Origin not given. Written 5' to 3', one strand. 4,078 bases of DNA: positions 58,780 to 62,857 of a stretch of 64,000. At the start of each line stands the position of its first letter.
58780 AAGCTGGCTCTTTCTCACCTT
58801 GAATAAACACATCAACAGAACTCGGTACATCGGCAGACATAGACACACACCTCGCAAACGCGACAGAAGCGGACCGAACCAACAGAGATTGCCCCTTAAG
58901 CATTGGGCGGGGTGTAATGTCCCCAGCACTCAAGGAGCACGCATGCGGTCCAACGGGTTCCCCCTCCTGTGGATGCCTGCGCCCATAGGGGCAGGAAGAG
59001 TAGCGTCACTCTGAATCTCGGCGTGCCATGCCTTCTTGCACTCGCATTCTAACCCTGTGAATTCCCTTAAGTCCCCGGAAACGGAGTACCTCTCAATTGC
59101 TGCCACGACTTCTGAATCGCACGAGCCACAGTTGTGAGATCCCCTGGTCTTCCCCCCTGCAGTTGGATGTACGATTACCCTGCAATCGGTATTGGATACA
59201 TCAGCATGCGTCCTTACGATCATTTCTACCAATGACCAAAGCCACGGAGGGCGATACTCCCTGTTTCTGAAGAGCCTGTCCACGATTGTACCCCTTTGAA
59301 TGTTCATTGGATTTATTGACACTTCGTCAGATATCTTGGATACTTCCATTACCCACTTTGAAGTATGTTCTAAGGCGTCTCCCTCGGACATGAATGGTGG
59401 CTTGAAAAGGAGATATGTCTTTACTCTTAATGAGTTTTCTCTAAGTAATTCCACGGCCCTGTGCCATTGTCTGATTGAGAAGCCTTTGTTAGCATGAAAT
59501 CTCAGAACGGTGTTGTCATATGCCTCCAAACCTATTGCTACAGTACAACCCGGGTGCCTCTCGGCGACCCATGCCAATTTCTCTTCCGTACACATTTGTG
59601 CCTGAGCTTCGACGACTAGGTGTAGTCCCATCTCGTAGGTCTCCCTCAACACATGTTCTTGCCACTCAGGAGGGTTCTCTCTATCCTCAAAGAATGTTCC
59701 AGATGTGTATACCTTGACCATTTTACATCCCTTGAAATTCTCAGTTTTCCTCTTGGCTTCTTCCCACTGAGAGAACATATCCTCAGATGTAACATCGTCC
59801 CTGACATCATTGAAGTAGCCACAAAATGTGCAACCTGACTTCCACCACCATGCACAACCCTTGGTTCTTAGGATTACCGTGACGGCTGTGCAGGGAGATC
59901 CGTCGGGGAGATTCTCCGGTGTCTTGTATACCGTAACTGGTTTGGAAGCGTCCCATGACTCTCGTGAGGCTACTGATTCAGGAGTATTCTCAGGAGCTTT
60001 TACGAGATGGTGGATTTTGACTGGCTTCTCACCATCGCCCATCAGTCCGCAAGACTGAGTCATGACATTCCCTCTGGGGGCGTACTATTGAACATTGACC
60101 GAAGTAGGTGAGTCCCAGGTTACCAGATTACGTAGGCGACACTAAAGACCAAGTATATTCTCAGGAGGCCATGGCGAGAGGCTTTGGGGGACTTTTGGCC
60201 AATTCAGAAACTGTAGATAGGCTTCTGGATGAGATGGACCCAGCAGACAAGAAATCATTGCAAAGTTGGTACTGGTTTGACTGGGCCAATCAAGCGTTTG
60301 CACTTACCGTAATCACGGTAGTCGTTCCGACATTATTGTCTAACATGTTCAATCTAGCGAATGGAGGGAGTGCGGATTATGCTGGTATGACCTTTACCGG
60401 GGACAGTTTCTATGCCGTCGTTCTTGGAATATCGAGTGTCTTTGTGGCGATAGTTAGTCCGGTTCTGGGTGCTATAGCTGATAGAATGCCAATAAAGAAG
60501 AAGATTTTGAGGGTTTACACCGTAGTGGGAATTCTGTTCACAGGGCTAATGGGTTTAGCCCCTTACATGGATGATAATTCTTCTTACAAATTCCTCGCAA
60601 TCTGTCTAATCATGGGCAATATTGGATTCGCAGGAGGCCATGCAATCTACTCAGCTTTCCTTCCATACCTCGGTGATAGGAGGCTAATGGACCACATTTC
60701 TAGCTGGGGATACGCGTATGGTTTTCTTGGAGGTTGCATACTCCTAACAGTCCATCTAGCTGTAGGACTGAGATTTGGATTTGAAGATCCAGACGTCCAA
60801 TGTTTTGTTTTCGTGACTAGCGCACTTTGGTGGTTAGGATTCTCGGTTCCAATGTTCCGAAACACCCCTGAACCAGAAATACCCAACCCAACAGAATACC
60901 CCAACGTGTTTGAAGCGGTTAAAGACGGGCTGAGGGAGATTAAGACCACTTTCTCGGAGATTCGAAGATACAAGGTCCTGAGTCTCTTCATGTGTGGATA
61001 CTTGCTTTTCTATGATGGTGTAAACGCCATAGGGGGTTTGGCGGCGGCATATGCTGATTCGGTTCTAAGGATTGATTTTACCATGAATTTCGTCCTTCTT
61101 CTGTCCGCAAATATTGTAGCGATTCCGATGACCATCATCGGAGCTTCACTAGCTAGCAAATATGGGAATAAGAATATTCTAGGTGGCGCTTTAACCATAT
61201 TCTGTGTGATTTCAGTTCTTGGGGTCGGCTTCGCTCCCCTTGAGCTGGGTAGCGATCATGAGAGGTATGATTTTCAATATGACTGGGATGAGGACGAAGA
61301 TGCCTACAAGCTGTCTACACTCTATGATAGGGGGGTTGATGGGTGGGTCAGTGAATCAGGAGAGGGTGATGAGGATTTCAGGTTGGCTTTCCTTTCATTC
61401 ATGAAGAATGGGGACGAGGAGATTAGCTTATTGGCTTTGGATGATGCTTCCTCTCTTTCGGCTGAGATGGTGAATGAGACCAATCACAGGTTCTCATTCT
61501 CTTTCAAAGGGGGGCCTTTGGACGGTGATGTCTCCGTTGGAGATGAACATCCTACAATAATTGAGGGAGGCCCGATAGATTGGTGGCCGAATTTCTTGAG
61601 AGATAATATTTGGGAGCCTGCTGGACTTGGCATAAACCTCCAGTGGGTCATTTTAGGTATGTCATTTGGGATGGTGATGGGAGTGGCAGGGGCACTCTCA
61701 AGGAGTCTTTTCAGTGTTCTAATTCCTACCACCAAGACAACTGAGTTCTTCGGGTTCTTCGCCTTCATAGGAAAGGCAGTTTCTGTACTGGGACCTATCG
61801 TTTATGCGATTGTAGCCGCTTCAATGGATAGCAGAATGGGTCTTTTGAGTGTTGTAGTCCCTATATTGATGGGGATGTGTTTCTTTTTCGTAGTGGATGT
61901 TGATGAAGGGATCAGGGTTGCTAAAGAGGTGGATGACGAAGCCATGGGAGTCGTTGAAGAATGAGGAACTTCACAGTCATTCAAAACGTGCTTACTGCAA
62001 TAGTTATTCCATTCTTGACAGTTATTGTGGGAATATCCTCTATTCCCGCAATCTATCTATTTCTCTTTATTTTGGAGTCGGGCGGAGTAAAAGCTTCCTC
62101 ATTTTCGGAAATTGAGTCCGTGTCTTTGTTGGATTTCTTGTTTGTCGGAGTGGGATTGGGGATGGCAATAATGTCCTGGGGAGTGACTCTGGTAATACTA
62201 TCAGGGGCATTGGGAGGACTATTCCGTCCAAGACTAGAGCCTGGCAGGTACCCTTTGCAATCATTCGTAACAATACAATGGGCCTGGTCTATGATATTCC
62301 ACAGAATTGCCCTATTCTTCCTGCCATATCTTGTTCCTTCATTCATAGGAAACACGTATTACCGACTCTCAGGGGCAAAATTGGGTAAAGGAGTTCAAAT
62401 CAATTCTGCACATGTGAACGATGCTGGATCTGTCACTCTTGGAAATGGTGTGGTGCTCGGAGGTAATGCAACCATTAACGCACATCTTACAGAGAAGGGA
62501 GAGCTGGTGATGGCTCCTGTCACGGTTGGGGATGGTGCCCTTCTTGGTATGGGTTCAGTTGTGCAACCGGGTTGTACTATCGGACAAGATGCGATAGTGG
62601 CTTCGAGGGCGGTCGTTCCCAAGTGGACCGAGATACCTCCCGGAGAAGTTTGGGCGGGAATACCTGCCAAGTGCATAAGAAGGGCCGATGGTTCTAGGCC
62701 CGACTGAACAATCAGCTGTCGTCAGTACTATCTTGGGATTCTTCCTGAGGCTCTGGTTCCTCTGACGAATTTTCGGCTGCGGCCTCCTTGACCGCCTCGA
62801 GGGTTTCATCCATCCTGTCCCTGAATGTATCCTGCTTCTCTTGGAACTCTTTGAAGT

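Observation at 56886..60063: Heme-copper-oxidase-like membrane protein stripped of its metal ligands, in a tight operon with a radical-SAM protein, a 2-TM protein and a GTPase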

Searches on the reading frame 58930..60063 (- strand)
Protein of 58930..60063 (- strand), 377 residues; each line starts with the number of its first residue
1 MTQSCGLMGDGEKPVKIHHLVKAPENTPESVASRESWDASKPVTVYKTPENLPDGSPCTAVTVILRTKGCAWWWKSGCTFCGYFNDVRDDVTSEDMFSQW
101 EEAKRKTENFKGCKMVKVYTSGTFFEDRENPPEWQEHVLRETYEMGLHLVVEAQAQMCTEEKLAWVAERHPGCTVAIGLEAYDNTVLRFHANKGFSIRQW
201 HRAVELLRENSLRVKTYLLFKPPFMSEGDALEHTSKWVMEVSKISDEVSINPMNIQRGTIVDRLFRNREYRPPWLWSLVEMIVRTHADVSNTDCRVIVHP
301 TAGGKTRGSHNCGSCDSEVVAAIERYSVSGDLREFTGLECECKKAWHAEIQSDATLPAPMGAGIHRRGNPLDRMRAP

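Call 3: search_protein_families(library=pfam, proteins=[window:58930-60063:-], max_evalue=1)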
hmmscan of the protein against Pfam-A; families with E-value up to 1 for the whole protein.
window:58930-60063:- (377 aa): 2 families
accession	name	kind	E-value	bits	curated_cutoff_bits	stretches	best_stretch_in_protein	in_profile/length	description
PF04055.27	Radical_SAM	-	2.6e-08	34.6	29.5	1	77-225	10-154/166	Radical SAM superfamily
PF15957.10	Comm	-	0.078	13.7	27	1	148-197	49-94/110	Commissureless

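Call 4: search_protein_families(library=ncbifam, proteins=[window:58930-60063:-], max_evalue=1)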
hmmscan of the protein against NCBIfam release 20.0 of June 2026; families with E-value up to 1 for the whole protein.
window:58930-60063:- (377 aa): 5 families
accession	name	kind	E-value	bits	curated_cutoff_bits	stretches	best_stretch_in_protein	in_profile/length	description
TIGR01210.1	TIGR01210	equivalog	3.1e-86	289.5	212.15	1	48-354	4-307/313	archaeosine biosynthesis radical SAM protein RaSEA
TIGR01211.1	ELP3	subfamily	1.8e-07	30.1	350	1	148-287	194-331/522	tRNA uridine(34) 5-carboxymethylaminomethyl modification radical SAM/GNAT enzyme Elp3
TIGR01212.1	TIGR01212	equivalog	1.3e-06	27.8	180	1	75-271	37-233/302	tRNA modification radical SAM protein MnmL/YtqA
TIGR04014.1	B12_SAM_MJ_0865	equivalog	0.078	11.8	360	1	76-241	171-336/434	methyl-coenzyme M reductase glutamine C-methyltransferase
TIGR00685.1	T6PP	equivalog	0.11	12.3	68.05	0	89-120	197-223/250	trehalose-phosphatase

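Call 78: search_protein_families(library=padloc, proteins=[window:58930-60063:-], max_evalue=0.01)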
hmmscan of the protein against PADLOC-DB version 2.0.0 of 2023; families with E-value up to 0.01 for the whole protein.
window:58930-60063:- (377 aa): 0 families

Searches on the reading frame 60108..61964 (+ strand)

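Call 3: search_protein_families(library=pfam, proteins=[window:60108-61964:+], max_evalue=1)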
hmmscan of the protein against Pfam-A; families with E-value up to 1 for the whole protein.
window:60108-61964:+ (618 aa): 3 families
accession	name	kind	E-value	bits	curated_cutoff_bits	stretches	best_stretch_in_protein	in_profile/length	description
PF11700.14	ATG22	-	1.5e-51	176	24.1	2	47-371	2-369/482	Vacuole effluxer Atg22 like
PF07690.21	MFS_1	-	6.7e-15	55.3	33.4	2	54-211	206-345/347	Major Facilitator Superfamily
PF04024.17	PspC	-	0.84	9.9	25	1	119-163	15-51/58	PspC domain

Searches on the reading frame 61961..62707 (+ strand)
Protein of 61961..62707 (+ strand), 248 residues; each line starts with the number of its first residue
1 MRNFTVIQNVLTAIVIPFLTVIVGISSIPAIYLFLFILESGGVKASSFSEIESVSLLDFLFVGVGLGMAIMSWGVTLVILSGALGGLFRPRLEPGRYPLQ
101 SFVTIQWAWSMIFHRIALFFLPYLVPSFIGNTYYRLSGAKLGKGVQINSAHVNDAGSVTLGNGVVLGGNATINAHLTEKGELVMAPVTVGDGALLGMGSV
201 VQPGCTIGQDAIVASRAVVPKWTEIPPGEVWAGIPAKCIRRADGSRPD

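Call 13: search_protein_families(library=pfam, proteins=[window:61961-62707:+], max_evalue=0.001)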
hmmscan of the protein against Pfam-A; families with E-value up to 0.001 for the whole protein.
window:61961-62707:+ (248 aa): 2 families
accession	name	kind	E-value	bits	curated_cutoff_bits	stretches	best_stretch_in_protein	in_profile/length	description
PF00132.30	Hexapep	-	6.4e-12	45.1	27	1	187-220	2-35/36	Bacterial transferase hexapeptide (six repeats)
PF14602.12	Hexapep_2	-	8.4e-05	22.7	27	1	186-214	1-27/34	Hexapeptide repeat of succinyl-transferase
